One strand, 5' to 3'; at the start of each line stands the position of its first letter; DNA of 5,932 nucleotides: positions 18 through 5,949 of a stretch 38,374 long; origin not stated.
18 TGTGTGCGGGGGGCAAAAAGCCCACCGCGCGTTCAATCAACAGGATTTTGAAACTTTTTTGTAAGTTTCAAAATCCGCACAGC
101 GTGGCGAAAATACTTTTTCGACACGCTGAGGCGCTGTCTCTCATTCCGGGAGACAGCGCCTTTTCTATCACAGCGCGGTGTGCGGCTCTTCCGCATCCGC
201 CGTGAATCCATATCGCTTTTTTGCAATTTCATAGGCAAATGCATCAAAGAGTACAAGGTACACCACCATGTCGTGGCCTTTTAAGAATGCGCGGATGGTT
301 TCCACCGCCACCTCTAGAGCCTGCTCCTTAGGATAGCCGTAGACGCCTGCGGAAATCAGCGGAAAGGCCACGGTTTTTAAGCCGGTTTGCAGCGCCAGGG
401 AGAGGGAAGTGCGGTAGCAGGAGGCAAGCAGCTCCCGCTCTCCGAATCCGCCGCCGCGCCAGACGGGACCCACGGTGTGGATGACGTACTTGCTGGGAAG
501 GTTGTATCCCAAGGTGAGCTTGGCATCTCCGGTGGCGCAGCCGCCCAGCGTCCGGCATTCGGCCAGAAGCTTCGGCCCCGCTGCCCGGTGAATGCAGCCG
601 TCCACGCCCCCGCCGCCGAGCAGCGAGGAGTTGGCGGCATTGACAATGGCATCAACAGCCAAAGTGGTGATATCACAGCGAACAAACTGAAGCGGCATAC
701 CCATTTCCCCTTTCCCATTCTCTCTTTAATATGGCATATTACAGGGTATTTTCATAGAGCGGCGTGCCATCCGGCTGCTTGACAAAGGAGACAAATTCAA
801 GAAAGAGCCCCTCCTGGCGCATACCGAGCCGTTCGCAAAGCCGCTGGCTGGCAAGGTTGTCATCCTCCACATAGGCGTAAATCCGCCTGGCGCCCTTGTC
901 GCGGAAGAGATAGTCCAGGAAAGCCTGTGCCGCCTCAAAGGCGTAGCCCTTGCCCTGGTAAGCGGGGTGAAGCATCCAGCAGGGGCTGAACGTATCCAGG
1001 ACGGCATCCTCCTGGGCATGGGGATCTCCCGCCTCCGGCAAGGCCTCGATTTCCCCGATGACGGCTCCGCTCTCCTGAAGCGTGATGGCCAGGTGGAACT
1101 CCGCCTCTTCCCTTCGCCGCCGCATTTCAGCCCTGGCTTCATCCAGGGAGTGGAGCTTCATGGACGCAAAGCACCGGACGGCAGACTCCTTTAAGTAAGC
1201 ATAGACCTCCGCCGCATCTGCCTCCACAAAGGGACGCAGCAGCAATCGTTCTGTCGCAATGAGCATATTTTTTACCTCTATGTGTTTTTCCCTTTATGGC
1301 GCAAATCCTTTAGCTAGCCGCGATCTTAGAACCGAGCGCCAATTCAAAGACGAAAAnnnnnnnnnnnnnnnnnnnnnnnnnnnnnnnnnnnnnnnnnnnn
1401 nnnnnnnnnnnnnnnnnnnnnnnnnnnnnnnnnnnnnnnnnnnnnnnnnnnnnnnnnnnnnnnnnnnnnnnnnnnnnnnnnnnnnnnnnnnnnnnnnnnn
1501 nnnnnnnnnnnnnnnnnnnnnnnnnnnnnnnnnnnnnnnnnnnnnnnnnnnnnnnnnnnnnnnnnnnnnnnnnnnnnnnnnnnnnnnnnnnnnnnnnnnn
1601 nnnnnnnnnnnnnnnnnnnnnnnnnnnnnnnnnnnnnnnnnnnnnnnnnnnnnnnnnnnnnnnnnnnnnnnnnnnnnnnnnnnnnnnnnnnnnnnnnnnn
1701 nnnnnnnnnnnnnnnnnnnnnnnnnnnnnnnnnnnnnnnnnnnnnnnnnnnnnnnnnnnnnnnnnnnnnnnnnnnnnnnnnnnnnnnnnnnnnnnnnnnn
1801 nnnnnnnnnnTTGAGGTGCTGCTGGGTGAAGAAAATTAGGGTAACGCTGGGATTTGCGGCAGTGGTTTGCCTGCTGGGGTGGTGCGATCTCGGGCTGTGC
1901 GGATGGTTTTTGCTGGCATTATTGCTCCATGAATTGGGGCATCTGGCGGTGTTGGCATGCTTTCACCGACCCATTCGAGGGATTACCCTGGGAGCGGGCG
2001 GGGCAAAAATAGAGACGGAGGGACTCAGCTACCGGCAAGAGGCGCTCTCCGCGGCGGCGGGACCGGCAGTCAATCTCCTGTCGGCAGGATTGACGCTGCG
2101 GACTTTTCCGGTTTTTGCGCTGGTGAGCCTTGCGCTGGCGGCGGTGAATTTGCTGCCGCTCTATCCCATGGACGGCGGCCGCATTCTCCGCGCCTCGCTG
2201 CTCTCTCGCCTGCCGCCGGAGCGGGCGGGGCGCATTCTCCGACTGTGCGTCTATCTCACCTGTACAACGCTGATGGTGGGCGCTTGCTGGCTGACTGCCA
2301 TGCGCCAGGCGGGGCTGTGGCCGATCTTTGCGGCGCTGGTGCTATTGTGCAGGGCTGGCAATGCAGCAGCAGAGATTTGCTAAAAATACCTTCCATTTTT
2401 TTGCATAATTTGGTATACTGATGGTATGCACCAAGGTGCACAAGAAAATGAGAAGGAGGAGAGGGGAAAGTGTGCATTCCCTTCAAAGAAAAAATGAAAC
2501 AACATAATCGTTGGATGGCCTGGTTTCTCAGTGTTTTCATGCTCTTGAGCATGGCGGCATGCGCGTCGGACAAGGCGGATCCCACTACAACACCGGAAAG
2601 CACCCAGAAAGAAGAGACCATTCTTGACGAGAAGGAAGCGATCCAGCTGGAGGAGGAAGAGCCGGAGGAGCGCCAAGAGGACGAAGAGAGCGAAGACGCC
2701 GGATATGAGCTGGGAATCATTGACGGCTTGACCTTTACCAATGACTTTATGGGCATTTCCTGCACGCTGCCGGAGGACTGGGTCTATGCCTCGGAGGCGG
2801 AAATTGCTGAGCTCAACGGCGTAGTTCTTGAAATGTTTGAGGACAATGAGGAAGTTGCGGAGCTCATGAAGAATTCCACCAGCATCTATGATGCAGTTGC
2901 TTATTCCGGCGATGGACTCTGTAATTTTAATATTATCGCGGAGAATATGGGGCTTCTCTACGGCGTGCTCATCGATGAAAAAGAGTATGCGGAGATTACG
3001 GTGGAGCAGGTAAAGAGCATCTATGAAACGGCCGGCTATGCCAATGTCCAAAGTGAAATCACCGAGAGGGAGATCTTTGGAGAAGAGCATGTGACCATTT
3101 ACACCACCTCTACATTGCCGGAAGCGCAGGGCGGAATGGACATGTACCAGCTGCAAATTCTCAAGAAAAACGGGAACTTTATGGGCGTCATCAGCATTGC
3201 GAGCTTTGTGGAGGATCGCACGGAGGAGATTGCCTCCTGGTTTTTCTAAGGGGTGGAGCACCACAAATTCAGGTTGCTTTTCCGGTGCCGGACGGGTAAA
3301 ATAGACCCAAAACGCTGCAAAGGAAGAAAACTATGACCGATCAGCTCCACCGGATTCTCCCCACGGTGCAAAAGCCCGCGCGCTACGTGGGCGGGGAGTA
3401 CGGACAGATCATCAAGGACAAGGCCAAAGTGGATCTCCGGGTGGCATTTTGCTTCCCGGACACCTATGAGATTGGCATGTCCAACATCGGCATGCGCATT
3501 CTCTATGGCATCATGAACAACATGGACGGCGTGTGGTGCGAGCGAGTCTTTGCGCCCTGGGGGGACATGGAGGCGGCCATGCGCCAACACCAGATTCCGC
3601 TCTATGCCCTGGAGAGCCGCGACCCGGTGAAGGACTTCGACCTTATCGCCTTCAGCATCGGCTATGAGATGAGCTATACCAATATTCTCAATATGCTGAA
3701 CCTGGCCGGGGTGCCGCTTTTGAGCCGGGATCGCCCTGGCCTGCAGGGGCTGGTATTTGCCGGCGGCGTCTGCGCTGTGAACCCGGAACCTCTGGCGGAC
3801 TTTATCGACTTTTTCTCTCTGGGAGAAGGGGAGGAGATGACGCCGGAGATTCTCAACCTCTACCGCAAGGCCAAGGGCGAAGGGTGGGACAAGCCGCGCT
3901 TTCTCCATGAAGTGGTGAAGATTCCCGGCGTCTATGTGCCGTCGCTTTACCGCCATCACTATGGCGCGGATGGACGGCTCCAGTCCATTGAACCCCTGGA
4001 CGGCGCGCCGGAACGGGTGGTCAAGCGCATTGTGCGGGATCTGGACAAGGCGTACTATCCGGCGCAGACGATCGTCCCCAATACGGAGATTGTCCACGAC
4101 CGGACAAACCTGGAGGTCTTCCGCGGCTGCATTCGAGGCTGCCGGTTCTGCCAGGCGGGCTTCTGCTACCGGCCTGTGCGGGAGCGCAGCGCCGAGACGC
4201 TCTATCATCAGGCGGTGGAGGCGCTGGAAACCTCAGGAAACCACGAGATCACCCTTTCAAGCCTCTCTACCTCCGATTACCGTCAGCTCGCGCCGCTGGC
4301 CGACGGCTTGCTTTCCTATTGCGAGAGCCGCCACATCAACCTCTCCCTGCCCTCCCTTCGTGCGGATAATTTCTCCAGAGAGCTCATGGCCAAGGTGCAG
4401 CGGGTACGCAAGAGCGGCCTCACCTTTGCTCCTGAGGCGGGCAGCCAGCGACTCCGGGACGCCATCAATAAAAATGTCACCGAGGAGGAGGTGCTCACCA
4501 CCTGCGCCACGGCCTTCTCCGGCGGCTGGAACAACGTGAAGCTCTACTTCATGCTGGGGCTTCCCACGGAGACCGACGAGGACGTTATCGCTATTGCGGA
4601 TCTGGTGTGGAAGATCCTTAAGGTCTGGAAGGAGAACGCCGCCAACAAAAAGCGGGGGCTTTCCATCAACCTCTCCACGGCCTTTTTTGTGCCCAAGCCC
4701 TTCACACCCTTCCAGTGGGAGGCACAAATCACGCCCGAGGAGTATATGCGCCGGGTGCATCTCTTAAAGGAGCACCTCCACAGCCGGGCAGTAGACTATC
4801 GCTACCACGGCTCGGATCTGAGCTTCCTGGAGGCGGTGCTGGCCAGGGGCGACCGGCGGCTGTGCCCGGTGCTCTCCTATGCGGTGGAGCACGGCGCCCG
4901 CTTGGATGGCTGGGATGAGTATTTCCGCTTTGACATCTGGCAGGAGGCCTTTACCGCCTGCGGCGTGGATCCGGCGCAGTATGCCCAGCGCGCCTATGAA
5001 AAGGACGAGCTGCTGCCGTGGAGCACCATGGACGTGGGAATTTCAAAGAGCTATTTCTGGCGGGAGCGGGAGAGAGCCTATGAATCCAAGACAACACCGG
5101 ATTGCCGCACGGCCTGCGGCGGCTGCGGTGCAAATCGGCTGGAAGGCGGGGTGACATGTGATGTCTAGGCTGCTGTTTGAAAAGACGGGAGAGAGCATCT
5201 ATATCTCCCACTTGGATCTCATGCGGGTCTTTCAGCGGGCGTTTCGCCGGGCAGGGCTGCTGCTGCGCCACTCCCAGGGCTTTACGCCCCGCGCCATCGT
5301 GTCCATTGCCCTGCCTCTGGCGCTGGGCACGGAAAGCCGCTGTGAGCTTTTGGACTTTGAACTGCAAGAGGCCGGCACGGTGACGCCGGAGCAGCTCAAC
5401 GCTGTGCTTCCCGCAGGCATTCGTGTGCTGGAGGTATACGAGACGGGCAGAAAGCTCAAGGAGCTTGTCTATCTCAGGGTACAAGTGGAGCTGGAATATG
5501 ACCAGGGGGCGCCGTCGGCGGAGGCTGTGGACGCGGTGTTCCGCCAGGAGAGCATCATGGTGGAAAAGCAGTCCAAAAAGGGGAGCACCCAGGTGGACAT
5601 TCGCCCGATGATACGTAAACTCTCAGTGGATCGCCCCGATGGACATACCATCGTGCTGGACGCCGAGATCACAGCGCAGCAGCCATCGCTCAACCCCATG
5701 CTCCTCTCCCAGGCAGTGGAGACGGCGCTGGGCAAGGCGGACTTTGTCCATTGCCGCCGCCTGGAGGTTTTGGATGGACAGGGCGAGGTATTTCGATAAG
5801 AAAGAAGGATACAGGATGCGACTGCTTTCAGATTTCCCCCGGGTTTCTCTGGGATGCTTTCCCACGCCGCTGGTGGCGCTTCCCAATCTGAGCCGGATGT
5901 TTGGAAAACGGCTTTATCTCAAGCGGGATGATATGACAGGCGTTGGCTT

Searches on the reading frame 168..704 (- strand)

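Call 29: search_protein_families(library=pfam, proteins=[window:168-704:-], max_evalue=0.01)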
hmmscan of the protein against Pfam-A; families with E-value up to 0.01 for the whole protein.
window:168-704:- (178 aa): 1 family
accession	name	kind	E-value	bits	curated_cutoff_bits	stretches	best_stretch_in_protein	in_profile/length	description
PF01661.27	Macro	-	5.6e-46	155.8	22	1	21-133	1-118/118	Macro domain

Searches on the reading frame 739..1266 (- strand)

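Call 29: search_protein_families(library=pfam, proteins=[window:739-1266:-], max_evalue=0.01)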
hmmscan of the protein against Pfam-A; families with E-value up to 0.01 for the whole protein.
window:739-1266:- (175 aa): 4 families
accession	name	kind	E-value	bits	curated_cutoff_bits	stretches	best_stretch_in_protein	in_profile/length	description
PF13302.13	Acetyltransf_3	-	7.8e-28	98.3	25.4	1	7-150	1-138/138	Acetyltransferase (GNAT) domain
PF00583.31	Acetyltransf_1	-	2.4e-13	50.8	20.7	1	28-149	7-116/116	Acetyltransferase (GNAT) family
PF13523.12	Acetyltransf_8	-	1.3e-05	25.3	27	1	100-153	88-141/145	Acetyltransferase (GNAT) domain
PF08445.16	FR47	-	0.0078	16.6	22.1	0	99-151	29-79/86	FR47-like protein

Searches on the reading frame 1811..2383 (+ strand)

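Call 29: search_protein_families(library=pfam, proteins=[window:1811-2383:+], max_evalue=0.01)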
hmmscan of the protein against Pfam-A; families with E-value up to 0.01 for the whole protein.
window:1811-2383:+ (190 aa): 1 family
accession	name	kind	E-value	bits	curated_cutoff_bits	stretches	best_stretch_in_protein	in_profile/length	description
PF02163.28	Peptidase_M50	-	2.1e-11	44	27.2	1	96-150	160-217/221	Peptidase family M50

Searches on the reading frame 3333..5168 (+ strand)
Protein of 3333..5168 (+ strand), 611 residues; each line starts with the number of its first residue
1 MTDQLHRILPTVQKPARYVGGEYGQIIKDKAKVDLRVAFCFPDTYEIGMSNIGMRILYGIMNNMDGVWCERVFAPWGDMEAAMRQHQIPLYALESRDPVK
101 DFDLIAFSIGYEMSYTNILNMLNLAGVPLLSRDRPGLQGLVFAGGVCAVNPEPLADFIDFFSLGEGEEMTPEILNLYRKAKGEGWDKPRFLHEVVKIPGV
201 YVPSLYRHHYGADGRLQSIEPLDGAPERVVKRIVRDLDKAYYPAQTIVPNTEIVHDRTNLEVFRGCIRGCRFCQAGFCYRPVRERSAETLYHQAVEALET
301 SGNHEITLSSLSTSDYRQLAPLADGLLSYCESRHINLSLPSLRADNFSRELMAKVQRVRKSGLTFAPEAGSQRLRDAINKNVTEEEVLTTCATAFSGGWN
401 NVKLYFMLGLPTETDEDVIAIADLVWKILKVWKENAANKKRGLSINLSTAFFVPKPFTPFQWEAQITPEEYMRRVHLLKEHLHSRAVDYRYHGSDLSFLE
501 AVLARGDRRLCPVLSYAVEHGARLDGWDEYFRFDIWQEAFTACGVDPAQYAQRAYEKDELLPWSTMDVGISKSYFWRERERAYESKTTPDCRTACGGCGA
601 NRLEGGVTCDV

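Call 13: search_protein_families(library=pfam, proteins=[window:3333-5168:+])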
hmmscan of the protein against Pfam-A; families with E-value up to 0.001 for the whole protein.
window:3333-5168:+ (611 aa): 2 families
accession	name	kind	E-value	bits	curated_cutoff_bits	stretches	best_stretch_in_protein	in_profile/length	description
PF19864.5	Radical_SAM_N2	-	2.1e-63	212.8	29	1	53-203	1-151/151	Radical SAM proteins, N-terminal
PF04055.27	Radical_SAM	-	5.4e-19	69.4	29.5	1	261-425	2-166/166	Radical SAM superfamily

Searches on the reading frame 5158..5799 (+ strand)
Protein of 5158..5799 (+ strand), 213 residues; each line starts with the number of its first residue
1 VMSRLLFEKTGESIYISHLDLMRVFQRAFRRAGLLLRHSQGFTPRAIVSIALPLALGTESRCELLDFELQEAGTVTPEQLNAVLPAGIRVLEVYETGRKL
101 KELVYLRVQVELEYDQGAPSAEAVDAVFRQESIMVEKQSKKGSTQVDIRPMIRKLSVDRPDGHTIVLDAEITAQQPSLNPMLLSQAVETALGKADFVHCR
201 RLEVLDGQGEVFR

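Call 13: search_protein_families(library=pfam, proteins=[window:5158-5799:+])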
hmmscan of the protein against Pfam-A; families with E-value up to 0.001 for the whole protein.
window:5158-5799:+ (213 aa): 1 family
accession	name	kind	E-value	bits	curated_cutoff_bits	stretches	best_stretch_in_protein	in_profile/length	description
PF10105.14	DUF2344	-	9.9e-48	162.8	23.8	1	4-180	3-176/176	Uncharacterized protein conserved in bacteria (DUF2344)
